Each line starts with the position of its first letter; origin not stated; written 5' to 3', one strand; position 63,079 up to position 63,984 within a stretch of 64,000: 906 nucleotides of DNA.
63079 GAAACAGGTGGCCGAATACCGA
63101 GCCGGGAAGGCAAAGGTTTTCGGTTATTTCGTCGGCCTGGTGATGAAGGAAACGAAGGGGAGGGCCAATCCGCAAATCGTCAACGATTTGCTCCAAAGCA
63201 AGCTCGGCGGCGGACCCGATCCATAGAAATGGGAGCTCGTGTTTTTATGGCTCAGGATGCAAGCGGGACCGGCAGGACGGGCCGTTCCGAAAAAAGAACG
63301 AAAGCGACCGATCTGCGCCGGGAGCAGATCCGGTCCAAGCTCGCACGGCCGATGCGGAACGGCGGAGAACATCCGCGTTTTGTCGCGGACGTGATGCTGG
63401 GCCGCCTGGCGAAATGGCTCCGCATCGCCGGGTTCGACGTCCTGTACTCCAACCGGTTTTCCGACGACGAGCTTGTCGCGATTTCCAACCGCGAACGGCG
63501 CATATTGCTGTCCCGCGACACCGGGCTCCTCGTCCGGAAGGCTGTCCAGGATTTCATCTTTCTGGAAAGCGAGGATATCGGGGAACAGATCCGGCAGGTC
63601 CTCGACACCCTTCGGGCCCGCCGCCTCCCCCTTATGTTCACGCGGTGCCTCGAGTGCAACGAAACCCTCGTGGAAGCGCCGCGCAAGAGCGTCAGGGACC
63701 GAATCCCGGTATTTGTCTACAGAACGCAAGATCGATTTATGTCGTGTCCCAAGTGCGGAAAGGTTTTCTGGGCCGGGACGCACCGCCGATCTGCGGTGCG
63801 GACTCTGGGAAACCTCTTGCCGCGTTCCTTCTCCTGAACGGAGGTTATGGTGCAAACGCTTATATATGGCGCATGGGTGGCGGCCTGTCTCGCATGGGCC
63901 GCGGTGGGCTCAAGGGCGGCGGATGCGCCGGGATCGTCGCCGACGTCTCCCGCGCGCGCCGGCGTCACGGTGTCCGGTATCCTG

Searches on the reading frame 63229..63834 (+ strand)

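Call 59: search_protein_families(library=pfam, proteins=[window:63229-63834:+], max_evalue=0.0001)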
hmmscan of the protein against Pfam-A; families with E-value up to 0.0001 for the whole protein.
window:63229-63834:+ (202 aa): 1 family
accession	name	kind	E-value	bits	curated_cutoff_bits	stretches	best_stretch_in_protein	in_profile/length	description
PF01927.22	Mut7-C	-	5.4e-45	153.5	23.3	1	49-192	1-145/146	Mut7-C RNAse domain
